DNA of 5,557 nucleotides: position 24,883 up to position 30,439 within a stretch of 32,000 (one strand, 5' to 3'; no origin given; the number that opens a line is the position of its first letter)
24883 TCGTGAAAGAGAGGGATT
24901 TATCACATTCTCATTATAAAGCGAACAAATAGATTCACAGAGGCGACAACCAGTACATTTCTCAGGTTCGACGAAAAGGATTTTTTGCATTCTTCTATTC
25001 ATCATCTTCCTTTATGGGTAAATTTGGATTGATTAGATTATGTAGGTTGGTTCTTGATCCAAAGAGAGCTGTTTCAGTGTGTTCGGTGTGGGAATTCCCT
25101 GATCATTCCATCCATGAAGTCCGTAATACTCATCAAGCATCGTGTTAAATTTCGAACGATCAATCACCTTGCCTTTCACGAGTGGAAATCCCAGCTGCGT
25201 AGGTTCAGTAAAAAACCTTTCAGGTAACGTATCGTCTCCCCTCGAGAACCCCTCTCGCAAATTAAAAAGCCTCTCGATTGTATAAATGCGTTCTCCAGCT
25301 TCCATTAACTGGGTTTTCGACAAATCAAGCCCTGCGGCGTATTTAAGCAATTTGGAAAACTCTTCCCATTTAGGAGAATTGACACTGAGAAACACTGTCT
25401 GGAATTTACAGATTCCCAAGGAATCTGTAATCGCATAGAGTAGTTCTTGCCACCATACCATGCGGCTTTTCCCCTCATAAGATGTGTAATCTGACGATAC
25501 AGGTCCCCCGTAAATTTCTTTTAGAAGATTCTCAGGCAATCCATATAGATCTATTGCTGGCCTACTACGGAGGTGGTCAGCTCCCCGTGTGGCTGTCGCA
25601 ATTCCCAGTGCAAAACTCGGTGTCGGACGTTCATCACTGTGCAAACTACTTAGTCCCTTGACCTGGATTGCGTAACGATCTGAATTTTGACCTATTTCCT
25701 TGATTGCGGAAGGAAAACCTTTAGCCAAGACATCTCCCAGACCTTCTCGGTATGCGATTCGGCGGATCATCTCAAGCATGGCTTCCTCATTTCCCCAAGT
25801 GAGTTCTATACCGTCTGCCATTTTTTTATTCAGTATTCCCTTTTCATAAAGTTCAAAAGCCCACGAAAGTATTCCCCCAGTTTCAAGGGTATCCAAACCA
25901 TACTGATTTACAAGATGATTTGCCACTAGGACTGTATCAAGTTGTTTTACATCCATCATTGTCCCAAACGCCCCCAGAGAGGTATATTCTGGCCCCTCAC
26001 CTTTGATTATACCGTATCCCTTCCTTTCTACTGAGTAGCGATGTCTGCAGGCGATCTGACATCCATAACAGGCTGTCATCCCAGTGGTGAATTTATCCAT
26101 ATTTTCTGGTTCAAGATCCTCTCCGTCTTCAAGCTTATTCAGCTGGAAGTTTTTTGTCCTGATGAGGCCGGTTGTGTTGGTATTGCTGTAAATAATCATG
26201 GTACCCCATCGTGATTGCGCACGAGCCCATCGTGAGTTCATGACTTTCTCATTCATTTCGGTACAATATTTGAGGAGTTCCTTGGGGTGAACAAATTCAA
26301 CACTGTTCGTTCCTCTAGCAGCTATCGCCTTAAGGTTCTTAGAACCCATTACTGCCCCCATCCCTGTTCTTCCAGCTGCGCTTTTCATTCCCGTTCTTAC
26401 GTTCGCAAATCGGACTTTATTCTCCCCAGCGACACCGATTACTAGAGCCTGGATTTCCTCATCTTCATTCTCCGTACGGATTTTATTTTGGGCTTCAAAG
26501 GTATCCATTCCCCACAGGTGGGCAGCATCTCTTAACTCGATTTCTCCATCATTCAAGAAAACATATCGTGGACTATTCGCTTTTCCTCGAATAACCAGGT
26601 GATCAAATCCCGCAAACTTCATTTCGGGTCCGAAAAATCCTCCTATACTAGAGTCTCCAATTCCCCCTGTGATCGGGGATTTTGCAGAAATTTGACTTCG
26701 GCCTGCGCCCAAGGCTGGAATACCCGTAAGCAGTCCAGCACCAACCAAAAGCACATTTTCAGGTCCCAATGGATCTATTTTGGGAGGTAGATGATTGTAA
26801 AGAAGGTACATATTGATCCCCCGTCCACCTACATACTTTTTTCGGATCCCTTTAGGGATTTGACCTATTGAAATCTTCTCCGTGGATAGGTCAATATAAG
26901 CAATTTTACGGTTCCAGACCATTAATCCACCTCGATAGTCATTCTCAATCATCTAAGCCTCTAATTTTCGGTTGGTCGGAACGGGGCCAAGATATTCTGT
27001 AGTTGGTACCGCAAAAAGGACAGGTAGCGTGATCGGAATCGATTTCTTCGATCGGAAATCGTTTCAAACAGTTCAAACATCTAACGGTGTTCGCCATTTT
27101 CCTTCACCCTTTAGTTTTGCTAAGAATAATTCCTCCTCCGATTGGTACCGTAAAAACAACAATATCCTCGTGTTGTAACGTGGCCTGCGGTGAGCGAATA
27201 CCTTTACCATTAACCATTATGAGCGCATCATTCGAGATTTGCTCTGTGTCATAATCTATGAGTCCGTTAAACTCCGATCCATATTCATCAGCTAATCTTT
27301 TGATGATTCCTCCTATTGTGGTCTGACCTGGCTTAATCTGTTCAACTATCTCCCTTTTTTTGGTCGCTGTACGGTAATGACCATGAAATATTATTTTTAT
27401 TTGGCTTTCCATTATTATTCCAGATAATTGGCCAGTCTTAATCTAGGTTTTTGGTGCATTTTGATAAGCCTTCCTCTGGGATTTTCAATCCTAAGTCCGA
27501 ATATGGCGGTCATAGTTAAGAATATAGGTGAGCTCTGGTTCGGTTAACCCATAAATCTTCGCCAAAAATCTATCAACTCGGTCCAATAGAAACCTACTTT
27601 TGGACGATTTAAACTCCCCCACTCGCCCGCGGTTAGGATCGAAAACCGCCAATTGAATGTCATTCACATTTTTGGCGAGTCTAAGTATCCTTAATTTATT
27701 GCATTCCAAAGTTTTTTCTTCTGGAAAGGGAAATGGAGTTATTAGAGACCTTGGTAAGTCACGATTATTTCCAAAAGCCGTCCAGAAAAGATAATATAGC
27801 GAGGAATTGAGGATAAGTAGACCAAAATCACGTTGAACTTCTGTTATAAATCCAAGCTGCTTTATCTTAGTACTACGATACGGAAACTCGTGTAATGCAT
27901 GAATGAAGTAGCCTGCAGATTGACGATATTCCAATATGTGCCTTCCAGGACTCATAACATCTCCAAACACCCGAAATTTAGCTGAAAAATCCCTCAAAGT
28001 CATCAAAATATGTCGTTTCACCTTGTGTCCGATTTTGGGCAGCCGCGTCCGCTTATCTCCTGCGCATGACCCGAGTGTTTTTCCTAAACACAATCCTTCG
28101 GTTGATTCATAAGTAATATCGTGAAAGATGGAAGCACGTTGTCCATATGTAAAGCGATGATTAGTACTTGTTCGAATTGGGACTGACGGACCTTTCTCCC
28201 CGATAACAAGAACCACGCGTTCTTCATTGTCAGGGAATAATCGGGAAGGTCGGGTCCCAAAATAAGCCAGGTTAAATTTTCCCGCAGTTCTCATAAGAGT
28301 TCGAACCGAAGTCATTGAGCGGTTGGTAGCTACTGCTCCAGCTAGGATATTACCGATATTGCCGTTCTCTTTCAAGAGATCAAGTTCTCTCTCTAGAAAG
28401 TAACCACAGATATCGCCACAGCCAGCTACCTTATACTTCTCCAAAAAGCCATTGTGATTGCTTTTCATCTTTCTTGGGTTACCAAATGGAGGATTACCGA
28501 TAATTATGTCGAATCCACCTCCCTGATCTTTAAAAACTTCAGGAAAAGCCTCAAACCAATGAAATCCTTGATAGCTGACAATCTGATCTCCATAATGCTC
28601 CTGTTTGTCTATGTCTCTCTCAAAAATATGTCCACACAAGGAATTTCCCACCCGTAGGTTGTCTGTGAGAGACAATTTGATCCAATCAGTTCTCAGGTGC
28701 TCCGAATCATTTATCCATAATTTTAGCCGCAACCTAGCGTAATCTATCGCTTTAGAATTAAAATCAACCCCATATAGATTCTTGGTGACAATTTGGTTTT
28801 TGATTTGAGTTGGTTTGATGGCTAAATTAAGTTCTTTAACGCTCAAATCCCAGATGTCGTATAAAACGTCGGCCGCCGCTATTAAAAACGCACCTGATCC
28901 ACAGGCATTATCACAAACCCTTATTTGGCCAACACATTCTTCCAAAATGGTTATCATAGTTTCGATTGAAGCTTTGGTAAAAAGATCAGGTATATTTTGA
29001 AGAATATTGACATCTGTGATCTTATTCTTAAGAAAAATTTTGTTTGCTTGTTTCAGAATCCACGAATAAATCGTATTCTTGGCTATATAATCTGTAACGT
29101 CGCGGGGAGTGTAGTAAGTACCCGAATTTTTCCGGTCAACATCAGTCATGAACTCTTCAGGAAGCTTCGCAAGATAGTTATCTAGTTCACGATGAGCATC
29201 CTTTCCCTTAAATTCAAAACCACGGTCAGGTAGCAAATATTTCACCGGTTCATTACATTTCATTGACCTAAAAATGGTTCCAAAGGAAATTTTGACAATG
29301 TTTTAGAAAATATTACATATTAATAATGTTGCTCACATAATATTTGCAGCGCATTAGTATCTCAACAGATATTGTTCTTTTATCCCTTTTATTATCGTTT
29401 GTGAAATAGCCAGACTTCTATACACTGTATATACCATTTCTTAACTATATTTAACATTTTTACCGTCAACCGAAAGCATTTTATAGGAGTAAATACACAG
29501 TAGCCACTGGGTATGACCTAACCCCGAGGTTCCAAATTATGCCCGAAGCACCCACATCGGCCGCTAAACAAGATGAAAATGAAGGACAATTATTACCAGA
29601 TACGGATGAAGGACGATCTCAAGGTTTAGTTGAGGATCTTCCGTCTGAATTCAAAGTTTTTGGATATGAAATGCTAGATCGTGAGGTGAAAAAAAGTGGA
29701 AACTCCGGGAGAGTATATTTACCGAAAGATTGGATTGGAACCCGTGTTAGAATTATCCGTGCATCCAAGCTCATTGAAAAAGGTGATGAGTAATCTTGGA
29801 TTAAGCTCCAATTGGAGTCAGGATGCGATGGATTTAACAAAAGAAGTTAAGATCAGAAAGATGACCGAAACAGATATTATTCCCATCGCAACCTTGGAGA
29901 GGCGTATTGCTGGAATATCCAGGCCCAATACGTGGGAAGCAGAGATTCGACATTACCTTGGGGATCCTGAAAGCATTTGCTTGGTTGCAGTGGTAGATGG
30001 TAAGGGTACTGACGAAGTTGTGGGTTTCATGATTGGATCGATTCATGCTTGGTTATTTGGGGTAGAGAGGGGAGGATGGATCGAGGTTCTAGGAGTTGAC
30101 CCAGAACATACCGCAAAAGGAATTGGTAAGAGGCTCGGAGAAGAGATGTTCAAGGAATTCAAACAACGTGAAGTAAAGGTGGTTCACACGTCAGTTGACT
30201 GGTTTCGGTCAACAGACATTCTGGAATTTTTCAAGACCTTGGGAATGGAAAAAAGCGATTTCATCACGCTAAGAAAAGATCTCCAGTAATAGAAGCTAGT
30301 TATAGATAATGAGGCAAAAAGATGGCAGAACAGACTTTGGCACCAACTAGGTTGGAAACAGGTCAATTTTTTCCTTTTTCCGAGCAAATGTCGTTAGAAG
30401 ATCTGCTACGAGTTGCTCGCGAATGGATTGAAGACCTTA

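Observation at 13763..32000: Dispersed anaerobic benzoyl-CoA ring-reduction pathway (bcrC-bcrB, dch, had-like) in a probable Asgard archaeon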

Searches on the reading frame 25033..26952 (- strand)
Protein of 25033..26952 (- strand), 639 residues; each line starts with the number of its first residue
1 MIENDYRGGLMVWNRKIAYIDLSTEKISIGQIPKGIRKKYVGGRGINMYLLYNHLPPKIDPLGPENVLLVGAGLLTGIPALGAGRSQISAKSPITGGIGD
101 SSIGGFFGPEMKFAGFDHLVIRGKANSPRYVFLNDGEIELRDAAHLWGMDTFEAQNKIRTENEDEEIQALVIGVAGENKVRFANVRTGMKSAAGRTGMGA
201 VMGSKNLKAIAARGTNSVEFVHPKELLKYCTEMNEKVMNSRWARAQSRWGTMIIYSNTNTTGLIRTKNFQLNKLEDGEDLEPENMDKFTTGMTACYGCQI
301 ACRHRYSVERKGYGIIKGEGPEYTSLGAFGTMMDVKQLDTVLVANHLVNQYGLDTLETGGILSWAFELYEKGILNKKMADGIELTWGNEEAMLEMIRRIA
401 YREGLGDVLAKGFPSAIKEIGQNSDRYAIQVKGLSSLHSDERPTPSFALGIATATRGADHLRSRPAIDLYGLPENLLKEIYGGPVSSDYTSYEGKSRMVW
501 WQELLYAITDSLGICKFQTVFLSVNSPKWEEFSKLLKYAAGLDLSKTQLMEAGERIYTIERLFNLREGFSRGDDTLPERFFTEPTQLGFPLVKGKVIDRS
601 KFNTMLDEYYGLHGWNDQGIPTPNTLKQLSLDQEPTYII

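Call 4: search_protein_families(library=pfam, proteins=[window:25033-26952:-])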
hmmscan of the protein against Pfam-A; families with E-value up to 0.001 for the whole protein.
window:25033-26952:- (639 aa): 2 families
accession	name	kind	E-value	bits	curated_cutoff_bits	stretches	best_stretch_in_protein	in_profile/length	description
PF01314.23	AFOR_C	-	5e-119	398.3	27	1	229-631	2-385/385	Aldehyde ferredoxin oxidoreductase, domains 2 & 3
PF02730.20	AFOR_N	-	1.9e-74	250.1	29.8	1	16-215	2-199/199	Aldehyde ferredoxin oxidoreductase, N-terminal domain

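Call 6: search_protein_families(library=ncbifam, proteins=[window:25033-26952:-], max_evalue=0.01)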
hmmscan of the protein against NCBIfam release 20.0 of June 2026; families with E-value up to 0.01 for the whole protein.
window:25033-26952:- (639 aa): 2 families
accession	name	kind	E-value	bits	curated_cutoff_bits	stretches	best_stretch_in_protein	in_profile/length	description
NF007354.0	PRK09849.1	equivalog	1.4e-64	218.9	868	1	13-632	8-689/703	aldehyde ferredoxin oxidoreductase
NF040818.1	GAPOR_Arch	equivalog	5e-12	44.9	1300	2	57-140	43-125/654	glyceraldehyde-3-phosphate:ferredoxin oxidoreductase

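Call 19: search_solved_structures(query=window:25033-26952:-, max_evalue=0.001)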
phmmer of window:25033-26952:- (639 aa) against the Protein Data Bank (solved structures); distinct sequences matched with E-value up to 0.001: 9.
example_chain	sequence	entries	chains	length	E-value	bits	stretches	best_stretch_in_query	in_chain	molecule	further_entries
1aor_A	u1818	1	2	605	5.2e-111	375.5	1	13-630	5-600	ALDEHYDE FERREDOXIN OXIDOREDUCTASE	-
9mqx_D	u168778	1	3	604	5e-102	345.9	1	15-631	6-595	Aldehyde:ferredoxin oxidoreductase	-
8c0z_A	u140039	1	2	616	1.5e-97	331.1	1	11-631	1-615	Aldehyde:ferredoxin oxidoreductase,tungsten-containing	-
9g7j_A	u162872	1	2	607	6.5e-95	322.4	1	30-633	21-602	Aldehyde ferredoxin oxidoreductase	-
1b25_A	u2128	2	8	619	5.2e-86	292.9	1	13-632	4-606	PROTEIN (FORMALDEHYDE FERREDOXIN OXIDOREDUCTASE) | FORMALDEHYDE FERREDOXIN OXIDOREDUCTASE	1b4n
9q1t_A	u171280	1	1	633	2.6e-81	277.4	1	13-635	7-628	Tungsten-dependent aldehyde oxidoreductase WOR83 from Haloferax volcanii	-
4z3w_A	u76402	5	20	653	7e-80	272.7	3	33-237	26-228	Benzoyl-CoA reductase, putative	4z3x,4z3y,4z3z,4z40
6x6u_A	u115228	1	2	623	2.8e-76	260.8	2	12-497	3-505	Formaldehyde:ferredoxin oxidoreductase wor5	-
6x1o_A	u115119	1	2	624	2.8e-76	260.8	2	12-497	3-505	Formaldehyde:ferredoxin oxidoreductase wor5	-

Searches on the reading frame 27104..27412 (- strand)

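Call 4: search_protein_families(library=pfam, proteins=[window:27104-27412:-])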
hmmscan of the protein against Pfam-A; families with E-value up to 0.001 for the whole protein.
window:27104-27412:- (102 aa): 1 family
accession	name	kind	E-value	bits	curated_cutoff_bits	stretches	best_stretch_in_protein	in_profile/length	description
PF02597.26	ThiS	-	4e-05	24.5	22.5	1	9-94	3-76/76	ThiS family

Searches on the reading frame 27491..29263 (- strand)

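Call 4: search_protein_families(library=pfam, proteins=[window:27491-29263:-])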
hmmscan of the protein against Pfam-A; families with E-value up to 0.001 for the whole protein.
window:27491-29263:- (590 aa): 4 families
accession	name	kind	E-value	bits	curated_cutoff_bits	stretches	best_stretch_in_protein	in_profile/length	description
PF07669.17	Eco57I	-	1.7e-20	74.2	25.3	1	161-323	1-149/171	Eco57I restriction-modification methylase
PF02384.22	N6_Mtase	-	5.4e-11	42.8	20.4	1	95-309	29-185/311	N-6 DNA Methylase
PF20473.4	MmeI_Mtase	-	2.1e-08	34.1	27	1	103-270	10-155/259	MmeI, DNA-methyltransferase domain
PF01170.24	UPF0020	-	3.4e-06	27.3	22.3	1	117-181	33-97/197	RMKL-like, methyltransferase domain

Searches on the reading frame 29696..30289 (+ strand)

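Call 4: search_protein_families(library=pfam, proteins=[window:29696-30289:+])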
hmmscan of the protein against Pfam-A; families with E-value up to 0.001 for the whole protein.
window:29696-30289:+ (197 aa): 3 families
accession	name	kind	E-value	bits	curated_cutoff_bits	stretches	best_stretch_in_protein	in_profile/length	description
PF00583.31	Acetyltransf_1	-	3.4e-10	40.6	20.7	1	69-167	9-100/116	Acetyltransferase (GNAT) family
PF13508.13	Acetyltransf_7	-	1.8e-06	28.7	27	1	92-183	2-81/84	Acetyltransferase (GNAT) domain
PF13673.13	Acetyltransf_10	-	0.00028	21.3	23.6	1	121-187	46-110/128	Acetyltransferase (GNAT) domain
